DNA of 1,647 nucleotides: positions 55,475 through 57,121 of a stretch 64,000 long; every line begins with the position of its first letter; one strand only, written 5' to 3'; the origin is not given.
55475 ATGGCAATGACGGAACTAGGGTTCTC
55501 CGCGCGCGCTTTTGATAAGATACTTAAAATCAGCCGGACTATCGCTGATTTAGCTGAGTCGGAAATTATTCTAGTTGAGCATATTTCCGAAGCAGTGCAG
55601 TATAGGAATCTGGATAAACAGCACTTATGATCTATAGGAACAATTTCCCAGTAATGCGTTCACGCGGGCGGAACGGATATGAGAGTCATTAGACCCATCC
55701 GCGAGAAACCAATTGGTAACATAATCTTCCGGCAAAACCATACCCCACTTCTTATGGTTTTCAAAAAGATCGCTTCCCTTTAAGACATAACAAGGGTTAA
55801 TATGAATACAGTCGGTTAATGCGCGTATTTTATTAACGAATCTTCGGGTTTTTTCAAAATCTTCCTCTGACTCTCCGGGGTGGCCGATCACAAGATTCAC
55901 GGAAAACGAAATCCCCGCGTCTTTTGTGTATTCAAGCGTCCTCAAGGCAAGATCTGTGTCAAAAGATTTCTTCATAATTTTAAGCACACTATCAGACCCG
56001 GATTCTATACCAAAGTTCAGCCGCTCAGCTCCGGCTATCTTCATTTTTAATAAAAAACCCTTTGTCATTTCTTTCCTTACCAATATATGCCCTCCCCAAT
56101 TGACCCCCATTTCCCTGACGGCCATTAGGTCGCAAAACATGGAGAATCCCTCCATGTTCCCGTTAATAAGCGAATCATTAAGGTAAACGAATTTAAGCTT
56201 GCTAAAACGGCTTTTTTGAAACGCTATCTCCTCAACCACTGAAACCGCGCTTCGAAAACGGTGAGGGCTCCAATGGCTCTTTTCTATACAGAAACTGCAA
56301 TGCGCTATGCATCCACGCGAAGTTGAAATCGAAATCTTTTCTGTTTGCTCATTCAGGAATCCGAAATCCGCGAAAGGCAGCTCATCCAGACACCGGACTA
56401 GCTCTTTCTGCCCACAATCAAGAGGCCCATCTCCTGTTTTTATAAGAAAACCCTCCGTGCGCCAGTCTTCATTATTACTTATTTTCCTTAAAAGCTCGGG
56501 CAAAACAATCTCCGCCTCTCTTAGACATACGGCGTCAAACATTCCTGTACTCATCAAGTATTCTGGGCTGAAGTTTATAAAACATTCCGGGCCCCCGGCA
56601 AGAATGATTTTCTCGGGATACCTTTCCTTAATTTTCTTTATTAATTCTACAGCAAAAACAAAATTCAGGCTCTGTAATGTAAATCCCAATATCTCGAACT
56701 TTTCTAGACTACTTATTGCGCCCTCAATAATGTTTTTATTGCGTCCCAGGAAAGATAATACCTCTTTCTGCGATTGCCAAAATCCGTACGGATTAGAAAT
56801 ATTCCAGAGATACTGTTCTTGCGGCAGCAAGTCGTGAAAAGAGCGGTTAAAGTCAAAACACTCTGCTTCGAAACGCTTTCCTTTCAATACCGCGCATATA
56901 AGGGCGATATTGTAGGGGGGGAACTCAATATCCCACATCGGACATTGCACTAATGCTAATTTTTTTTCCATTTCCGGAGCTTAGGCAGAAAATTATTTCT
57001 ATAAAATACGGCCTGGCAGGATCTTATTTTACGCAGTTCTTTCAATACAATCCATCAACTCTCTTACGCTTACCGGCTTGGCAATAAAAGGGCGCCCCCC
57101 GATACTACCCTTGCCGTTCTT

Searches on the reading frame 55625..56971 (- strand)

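Call 61: search_protein_families(library=ncbifam, proteins=[window:55625-56971:-], max_evalue=0.00001)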
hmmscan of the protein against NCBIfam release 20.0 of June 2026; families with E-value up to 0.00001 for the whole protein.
window:55625-56971:- (448 aa): 21 families
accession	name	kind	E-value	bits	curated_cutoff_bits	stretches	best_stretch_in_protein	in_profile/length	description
TIGR03975.1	rSAM_ocin_1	subfamily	1.2e-32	113.2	281.85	1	90-412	127-462/606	RiPP maturation radical SAM C-methyltransferase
NF050148.1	rSAM_ApyD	equivalog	6.7e-30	104.1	750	1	91-381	74-365/645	RiPP biosynthesis radical SAM protein ApyD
TIGR04013.1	B12_SAM_MJ_1487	hypoth_equivalog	2.8e-26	92.3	251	2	87-262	40-203/382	TIGR04013 family B12-binding domain/radical SAM domain-containing protein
TIGR03471.1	HpnJ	equivalog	1.6e-25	89.9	577.6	1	91-417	68-398/472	hopanoid biosynthesis associated radical SAM protein HpnJ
TIGR04479.1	bcpD_PhpK_rSAM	subfamily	5.5e-22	77.8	600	1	148-411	175-436/504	PhpK family radical SAM P-methyltransferase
TIGR04072.2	rSAM_ladder_B12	equivalog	1.6e-21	76.5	360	1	108-412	87-378/443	lipid biosynthesis B12-binding/radical SAM protein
TIGR04014.1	B12_SAM_MJ_0865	equivalog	9.3e-21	74.1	360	1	107-383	57-337/434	methyl-coenzyme M reductase glutamine C-methyltransferase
TIGR04385.1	B12_rSAM_cofa1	equivalog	5.5e-19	68.7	450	1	88-384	68-366/438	B12 lower ligand biosynthesis radical SAM protein BzaD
TIGR02026.1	BchE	equivalog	4.2e-17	62.2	481.35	1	105-380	77-363/497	magnesium-protoporphyrin IX monomethyl ester anaerobic oxidative cyclase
NF038361.1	rSAM_Sden_1168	equivalog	4.7e-17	61.7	575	1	92-413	141-480/560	Sden_1168 family B12-binding radical SAM P-methyltransferase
TIGR01579.1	MiaB-like-C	equivalog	3.8e-15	56.1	357.05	1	109-384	54-320/416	tRNA (N(6)-L-threonylcarbamoyladenosine(37)-C(2))-methylthiotransferase MtaB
TIGR00089.1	TIGR00089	subfamily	1.5e-14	53.7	251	1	319-383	253-319/429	MiaB/RimO family radical SAM methylthiotransferase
TIGR04367.1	HpnR_B12_rSAM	equivalog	4.2e-12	45.4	650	1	95-387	64-357/490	hopanoid C-3 methylase HpnR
TIGR01578.1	MiaB-like-B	hypoth_equivalog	1.2e-11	44.1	314.7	1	320-394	248-322/421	tRNA (N(6)-L-threonylcarbamoyladenosine(37)-C(2))-methylthiotransferase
TIGR01574.1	miaB-methiolase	equivalog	1.5e-10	40.7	355.3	1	318-383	259-326/437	tRNA (N6-isopentenyl adenosine(37)-C2)-methylthiotransferase MiaB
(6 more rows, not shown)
